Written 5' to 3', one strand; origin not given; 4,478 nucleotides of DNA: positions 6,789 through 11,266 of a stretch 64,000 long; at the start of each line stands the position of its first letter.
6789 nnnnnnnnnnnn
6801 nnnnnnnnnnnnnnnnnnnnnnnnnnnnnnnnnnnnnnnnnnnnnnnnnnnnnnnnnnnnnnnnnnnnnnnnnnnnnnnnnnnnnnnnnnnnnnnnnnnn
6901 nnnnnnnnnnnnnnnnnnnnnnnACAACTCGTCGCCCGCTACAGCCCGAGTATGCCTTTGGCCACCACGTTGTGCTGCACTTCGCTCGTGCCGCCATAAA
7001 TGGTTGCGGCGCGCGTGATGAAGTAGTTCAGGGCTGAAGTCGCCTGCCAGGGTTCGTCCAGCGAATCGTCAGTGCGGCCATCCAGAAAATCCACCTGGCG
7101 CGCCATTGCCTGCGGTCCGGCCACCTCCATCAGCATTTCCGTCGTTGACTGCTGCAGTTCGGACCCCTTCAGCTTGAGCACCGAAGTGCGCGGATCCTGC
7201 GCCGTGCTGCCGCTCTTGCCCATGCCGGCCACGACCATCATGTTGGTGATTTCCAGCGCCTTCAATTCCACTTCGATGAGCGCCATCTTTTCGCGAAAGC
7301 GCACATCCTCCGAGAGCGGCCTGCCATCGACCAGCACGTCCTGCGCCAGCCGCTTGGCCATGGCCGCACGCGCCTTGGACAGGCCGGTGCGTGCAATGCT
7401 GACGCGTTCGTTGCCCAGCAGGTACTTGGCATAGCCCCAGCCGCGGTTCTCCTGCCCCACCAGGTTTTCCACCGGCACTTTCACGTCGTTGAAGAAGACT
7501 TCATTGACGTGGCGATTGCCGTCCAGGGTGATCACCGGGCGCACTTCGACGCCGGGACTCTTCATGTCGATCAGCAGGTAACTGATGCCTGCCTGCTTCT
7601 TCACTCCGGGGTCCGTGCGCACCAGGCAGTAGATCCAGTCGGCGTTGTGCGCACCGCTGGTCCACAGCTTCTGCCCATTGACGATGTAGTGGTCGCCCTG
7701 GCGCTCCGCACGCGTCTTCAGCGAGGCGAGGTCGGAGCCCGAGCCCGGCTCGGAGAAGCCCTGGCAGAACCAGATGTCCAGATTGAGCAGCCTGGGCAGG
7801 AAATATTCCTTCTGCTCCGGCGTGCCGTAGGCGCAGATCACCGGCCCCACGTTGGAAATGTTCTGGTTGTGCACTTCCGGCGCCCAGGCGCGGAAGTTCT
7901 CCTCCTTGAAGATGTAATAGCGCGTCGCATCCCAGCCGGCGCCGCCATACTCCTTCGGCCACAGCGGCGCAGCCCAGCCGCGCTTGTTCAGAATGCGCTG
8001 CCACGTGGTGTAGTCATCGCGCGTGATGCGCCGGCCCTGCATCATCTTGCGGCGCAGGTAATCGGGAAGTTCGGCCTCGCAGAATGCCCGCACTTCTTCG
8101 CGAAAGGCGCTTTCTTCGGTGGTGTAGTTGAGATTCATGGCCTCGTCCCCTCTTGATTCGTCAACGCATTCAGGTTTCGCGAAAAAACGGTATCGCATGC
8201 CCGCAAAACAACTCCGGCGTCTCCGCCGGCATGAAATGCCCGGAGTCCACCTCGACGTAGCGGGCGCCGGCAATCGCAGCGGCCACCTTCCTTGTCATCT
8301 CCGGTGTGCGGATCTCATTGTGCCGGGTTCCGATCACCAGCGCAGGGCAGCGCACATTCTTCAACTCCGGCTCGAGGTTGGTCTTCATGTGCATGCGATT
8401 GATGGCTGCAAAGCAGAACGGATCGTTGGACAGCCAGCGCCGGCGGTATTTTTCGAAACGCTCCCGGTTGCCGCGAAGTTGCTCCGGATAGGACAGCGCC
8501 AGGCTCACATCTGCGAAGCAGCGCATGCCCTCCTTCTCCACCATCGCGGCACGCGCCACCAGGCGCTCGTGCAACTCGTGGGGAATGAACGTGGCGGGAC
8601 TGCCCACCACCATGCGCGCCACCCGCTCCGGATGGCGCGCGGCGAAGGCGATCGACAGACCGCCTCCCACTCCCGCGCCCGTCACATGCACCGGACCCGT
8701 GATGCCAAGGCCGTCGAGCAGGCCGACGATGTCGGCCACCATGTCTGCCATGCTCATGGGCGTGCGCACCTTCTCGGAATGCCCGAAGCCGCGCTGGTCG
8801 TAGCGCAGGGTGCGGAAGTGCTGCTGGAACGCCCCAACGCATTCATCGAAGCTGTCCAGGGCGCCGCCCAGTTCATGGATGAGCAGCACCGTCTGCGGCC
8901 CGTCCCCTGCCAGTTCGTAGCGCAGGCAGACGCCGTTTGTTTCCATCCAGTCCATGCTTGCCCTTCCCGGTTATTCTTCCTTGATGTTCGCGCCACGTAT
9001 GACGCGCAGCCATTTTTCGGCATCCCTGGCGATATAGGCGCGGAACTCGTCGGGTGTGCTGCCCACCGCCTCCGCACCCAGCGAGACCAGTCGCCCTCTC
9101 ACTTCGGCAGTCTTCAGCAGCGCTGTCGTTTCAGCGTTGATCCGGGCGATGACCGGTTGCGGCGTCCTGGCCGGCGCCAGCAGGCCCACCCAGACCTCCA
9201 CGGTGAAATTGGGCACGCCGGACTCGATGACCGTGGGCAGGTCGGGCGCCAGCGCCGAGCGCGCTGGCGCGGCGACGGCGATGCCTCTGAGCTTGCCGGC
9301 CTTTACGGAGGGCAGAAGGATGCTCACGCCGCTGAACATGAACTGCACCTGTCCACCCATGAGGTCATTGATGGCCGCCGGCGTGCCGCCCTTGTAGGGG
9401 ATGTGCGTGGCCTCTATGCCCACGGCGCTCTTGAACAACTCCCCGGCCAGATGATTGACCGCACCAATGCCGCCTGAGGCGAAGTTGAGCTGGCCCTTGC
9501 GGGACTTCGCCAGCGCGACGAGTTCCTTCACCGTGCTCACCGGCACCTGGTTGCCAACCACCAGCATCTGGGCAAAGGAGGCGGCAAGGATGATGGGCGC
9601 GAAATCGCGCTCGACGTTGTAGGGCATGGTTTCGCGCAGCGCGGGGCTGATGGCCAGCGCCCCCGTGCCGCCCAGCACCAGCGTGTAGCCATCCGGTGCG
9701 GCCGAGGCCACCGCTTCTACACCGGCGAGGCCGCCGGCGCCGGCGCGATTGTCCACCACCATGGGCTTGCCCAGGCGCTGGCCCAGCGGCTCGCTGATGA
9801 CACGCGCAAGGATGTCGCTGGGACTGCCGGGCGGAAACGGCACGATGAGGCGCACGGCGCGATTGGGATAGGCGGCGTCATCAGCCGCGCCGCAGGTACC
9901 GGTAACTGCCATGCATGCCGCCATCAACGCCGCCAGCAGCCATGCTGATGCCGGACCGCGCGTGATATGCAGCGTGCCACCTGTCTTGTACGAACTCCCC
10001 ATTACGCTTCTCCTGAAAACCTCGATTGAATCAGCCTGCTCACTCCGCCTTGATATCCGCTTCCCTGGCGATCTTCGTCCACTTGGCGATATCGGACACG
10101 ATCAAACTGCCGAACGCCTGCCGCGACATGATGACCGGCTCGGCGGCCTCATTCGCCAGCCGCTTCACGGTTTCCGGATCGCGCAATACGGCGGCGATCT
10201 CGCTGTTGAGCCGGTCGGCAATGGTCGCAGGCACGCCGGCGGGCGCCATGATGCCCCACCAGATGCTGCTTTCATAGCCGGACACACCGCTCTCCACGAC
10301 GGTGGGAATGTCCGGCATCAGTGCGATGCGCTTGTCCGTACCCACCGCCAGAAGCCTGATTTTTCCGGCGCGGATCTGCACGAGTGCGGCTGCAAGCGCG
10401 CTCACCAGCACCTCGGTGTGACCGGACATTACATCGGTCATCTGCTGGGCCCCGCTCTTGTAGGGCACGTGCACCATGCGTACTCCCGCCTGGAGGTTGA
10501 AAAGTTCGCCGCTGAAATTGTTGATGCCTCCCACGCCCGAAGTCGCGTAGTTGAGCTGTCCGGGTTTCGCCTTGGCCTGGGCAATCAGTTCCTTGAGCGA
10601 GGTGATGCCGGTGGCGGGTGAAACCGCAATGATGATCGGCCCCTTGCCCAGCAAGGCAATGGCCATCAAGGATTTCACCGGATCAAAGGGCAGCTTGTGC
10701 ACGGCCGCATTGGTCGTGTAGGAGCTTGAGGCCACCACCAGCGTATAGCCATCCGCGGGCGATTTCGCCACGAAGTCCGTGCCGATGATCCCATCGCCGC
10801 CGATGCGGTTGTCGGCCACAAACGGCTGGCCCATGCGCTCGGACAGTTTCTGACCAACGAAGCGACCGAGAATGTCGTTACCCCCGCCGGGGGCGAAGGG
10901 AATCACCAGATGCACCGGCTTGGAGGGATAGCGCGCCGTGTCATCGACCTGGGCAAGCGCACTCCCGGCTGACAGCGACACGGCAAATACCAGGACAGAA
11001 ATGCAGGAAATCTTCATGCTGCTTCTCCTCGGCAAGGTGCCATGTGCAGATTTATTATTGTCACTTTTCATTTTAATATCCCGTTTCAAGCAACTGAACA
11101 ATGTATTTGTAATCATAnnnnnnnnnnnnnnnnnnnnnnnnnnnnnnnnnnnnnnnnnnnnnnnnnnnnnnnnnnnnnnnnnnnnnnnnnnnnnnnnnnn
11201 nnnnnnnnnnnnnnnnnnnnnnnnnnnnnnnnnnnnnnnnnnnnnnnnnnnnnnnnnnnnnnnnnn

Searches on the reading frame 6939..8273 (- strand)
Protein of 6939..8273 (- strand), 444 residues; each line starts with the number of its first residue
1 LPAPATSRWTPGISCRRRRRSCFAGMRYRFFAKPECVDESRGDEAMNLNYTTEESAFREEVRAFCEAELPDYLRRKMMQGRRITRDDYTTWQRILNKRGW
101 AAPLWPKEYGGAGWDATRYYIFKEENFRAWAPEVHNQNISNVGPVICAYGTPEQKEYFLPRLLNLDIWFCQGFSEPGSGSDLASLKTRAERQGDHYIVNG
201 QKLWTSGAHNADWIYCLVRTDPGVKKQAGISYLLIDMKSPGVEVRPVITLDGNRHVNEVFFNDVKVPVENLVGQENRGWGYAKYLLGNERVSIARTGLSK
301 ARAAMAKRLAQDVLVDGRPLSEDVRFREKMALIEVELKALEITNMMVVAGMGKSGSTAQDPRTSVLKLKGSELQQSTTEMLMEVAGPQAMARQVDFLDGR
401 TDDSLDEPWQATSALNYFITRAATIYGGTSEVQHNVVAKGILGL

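Call 21: search_protein_families(library=pfam, proteins=[window:6939-8273:-], max_evalue=0.00001)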
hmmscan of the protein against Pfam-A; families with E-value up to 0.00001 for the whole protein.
window:6939-8273:- (444 aa): 3 families
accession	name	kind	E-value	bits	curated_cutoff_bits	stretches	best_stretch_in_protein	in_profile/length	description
PF02770.24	Acyl-CoA_dh_M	-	4.6e-20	72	33.3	1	170-264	1-97/97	Acyl-CoA dehydrogenase, middle domain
PF02771.21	Acyl-CoA_dh_N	-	2.9e-19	69.9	22.9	1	51-164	1-111/113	Acyl-CoA dehydrogenase, N-terminal domain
PF00441.29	Acyl-CoA_dh_1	-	1.8e-18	67.6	22.4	1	276-442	1-150/150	Acyl-CoA dehydrogenase, C-terminal domain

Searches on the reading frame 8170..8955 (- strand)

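Call 21: search_protein_families(library=pfam, proteins=[window:8170-8955:-], max_evalue=0.00001)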
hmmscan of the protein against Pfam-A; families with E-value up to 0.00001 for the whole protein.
window:8170-8955:- (261 aa): 3 families
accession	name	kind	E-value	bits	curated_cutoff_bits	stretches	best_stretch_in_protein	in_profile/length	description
PF00561.26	Abhydrolase_1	-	1.9e-20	74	25.8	1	22-123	2-106/245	alpha/beta hydrolase fold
PF12146.15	Hydrolase_4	-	3.8e-16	59.6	27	1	21-229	5-218/239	Serine aminopeptidase, S33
PF12697.13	Abhydrolase_6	-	1.1e-12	49.5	26.3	1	23-250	1-214/217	Alpha/beta hydrolase family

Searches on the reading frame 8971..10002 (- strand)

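Call 21: search_protein_families(library=pfam, proteins=[window:8971-10002:-], max_evalue=0.00001)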
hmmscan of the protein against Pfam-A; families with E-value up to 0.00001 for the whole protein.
window:8971-10002:- (343 aa): 1 family
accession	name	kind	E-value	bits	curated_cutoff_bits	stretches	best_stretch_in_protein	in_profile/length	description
PF03401.19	TctC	-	1.7e-62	211.9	27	1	66-339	2-273/274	Tripartite tricarboxylate transporter family receptor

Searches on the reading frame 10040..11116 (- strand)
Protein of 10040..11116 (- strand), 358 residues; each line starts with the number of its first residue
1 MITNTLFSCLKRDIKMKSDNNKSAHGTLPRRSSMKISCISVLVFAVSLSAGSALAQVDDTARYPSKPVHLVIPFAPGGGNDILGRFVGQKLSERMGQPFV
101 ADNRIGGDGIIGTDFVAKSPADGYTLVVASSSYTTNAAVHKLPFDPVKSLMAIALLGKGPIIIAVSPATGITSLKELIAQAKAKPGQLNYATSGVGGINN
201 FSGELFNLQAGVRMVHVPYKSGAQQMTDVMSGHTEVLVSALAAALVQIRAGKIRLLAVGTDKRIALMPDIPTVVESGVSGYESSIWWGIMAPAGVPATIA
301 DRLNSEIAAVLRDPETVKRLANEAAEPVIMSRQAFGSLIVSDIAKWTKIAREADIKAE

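Call 21: search_protein_families(library=pfam, proteins=[window:10040-11116:-], max_evalue=0.00001)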
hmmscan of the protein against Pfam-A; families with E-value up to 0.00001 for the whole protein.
window:10040-11116:- (358 aa): 1 family
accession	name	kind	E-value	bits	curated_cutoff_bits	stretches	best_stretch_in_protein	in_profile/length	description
PF03401.19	TctC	-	7.7e-63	213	27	1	85-352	3-271/274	Tripartite tricarboxylate transporter family receptor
